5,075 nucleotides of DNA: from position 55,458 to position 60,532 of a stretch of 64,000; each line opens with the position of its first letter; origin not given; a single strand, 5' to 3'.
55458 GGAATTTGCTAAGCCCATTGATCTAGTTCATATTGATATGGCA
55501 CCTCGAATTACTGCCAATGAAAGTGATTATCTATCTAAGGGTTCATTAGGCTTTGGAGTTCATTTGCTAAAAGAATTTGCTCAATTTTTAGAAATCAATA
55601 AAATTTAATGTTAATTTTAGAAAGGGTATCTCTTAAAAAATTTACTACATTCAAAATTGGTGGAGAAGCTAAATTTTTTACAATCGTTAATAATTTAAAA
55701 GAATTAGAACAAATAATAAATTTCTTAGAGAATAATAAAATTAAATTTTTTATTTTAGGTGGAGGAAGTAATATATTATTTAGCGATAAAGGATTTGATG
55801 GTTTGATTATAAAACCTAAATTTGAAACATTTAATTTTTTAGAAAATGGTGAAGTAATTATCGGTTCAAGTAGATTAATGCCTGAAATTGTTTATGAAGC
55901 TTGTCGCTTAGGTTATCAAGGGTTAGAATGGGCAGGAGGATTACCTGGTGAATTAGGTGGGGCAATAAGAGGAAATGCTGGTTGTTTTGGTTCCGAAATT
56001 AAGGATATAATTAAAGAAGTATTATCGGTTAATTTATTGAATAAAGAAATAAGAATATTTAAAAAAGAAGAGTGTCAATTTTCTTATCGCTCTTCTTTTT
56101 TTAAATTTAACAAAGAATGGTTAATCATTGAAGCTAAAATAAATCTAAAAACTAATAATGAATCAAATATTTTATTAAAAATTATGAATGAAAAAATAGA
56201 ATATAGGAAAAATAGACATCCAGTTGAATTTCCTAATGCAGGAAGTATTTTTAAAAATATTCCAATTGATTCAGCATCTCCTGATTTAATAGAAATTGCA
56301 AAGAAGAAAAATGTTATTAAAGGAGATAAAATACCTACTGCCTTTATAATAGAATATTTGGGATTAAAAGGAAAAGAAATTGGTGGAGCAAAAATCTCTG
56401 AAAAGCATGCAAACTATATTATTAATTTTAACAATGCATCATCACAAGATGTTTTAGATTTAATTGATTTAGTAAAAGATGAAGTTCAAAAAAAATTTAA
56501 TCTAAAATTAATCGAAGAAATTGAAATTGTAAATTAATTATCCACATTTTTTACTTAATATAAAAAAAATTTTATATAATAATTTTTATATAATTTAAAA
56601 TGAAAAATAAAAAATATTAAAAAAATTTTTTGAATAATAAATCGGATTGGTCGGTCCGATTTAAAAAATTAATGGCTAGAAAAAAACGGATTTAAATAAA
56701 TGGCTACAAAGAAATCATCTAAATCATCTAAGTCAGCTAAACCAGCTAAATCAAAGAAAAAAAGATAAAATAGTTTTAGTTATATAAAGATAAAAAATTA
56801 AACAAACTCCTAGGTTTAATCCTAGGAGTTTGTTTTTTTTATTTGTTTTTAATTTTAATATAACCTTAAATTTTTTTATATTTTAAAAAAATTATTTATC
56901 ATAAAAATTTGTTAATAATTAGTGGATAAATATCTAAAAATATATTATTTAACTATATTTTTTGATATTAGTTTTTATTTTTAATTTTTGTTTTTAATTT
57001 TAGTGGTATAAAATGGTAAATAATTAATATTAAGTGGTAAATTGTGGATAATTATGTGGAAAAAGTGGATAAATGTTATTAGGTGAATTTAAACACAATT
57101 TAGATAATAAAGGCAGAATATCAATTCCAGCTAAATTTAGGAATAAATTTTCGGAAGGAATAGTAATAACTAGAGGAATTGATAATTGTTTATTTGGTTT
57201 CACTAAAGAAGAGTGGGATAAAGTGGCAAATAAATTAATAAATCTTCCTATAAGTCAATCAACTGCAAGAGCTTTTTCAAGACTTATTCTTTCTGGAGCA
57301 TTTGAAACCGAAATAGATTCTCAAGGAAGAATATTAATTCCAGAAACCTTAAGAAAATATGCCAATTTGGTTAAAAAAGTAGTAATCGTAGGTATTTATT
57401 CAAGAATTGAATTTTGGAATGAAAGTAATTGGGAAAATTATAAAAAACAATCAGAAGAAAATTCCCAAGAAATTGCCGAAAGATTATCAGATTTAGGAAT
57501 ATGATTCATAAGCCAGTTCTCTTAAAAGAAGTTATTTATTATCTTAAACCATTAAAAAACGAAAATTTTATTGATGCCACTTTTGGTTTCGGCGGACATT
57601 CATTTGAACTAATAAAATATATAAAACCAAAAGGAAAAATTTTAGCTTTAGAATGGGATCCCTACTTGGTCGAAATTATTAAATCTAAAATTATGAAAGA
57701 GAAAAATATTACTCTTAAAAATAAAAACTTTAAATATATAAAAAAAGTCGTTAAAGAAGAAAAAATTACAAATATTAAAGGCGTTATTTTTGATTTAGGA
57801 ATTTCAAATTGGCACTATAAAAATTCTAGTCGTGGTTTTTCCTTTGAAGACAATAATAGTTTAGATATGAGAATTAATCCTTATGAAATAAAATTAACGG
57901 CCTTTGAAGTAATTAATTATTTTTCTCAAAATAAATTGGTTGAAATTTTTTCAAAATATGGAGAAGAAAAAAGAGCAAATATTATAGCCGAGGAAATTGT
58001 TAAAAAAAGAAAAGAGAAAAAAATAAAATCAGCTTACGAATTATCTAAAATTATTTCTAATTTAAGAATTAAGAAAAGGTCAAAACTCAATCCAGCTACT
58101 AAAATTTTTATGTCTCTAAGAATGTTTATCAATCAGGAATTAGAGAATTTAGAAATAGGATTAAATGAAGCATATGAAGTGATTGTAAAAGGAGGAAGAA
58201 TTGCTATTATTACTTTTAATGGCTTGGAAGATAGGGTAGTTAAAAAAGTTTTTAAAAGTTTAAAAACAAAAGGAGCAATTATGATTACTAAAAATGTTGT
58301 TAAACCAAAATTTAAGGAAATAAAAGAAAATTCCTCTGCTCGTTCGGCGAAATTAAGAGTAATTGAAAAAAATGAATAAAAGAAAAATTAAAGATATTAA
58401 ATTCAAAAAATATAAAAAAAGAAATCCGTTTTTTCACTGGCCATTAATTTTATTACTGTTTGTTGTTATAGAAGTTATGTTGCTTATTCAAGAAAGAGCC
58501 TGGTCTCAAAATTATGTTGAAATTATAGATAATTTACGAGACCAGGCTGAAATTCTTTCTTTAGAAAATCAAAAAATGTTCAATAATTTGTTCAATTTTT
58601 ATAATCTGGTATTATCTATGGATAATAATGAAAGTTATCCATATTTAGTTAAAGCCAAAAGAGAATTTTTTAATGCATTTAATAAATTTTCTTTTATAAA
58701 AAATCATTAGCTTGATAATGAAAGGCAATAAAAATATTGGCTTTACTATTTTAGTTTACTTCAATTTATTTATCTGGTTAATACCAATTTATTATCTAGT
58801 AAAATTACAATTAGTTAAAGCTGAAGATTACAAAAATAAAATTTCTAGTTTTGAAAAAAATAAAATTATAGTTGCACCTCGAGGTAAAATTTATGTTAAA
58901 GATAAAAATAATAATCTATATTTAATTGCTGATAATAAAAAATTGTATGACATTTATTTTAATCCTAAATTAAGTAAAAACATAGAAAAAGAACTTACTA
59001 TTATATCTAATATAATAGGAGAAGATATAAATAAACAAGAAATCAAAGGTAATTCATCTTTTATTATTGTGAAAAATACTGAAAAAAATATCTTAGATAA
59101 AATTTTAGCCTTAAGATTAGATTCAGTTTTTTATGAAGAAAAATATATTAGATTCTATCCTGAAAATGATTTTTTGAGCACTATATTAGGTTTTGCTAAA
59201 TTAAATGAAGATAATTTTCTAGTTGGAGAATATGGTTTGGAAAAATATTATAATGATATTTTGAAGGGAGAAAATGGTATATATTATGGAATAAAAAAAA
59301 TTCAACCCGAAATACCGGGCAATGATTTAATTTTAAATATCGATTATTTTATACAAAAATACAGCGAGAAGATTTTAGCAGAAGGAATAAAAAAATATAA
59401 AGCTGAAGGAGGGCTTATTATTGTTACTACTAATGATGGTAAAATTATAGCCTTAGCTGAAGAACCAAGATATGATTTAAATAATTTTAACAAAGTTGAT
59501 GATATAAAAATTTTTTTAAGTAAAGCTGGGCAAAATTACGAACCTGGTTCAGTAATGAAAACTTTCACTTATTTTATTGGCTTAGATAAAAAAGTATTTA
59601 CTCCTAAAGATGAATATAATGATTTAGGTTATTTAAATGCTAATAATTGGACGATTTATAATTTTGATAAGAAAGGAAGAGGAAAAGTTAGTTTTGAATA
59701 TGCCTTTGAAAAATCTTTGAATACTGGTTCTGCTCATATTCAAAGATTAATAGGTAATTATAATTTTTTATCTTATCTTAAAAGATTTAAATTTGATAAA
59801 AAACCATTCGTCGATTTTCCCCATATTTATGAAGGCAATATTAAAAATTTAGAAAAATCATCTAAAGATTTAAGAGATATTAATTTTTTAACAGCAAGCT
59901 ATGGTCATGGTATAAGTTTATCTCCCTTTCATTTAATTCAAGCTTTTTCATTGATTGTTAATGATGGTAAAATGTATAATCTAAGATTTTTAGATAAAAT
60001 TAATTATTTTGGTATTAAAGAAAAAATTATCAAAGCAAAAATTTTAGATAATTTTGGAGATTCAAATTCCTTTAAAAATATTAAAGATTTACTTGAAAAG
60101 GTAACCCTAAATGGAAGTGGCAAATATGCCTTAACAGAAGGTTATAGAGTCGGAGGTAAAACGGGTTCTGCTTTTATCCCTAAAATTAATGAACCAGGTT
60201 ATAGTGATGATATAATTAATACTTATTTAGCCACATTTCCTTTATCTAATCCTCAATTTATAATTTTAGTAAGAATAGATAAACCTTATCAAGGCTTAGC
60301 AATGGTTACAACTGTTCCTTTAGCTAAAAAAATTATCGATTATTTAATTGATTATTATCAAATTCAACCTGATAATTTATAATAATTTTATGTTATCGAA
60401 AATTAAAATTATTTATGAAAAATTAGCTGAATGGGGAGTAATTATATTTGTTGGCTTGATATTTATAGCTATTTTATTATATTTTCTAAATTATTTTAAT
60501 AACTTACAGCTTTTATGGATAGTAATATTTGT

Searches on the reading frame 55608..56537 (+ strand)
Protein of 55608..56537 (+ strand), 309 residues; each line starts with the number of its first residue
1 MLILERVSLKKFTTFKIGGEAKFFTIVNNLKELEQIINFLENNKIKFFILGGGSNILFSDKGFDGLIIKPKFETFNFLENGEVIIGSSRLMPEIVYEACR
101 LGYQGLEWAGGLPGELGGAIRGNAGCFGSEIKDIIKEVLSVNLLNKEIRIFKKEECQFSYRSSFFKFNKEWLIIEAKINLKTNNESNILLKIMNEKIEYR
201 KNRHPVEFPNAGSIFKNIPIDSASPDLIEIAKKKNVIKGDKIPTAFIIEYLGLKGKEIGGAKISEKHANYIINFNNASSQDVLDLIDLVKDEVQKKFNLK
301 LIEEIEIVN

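Call 15: search_protein_families(library=pfam, proteins=[window:55608-56537:+], max_evalue=0.001)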
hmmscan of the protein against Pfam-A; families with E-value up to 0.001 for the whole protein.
window:55608-56537:+ (309 aa): 2 families
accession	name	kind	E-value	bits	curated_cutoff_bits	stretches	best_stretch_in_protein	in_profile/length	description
PF02873.21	MurB_C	-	1.9e-26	92.5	27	1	192-308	5-99/99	UDP-N-acetylenolpyruvoylglucosamine reductase, C-terminal domain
PF01565.28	FAD_binding_4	-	7.7e-11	42.3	26.4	1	24-140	4-128/139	FAD binding domain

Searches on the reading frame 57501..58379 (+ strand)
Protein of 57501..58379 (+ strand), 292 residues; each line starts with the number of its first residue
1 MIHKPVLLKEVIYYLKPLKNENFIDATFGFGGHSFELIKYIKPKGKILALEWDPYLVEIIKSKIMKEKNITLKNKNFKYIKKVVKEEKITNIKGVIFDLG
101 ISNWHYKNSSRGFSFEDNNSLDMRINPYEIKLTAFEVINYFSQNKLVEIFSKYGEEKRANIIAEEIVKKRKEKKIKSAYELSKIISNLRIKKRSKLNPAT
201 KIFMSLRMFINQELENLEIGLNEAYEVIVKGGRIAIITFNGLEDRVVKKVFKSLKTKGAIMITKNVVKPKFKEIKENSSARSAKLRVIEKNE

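Call 15: search_protein_families(library=pfam, proteins=[window:57501-58379:+], max_evalue=0.001)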
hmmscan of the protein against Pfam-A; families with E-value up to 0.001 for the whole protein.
window:57501-58379:+ (292 aa): 2 families
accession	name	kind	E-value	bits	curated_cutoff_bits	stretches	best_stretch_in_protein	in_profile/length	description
PF01795.25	Methyltransf_5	-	1.3e-81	274.9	27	1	2-290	3-308/309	MraW methylase family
PF01209.24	Ubie_methyltran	-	0.00013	21.8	20.1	0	15-70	43-98/233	ubiE/COQ5 methyltransferase family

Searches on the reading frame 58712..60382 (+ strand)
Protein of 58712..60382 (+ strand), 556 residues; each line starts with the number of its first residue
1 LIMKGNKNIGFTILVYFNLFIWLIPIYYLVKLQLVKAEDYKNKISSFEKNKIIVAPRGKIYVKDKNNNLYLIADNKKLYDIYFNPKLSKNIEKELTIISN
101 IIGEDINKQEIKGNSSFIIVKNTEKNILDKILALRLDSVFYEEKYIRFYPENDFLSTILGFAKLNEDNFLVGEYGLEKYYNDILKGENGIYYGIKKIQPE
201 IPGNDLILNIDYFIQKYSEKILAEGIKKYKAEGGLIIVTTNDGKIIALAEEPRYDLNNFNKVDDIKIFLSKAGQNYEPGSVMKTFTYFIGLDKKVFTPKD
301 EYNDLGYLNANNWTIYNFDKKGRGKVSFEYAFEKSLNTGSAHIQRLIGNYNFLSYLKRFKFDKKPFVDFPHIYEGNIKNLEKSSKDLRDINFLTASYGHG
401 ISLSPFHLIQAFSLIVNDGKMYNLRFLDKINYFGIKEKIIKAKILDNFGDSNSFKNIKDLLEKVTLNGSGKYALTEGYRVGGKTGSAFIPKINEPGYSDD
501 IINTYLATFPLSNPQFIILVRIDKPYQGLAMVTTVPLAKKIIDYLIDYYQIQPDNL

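Call 14: search_protein_families(library=pfam, proteins=[window:58712-60382:+], max_evalue=0.001)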
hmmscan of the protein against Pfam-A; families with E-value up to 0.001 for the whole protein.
window:58712-60382:+ (556 aa): 2 families
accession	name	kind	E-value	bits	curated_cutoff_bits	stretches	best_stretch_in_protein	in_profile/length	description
PF00905.27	Transpeptidase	-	1e-48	166.5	22.1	1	234-542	2-298/299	Penicillin binding protein transpeptidase domain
PF03717.20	PBP_dimer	-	1.1e-11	45.9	24.4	1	53-191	2-165/180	Penicillin-binding Protein dimerisation domain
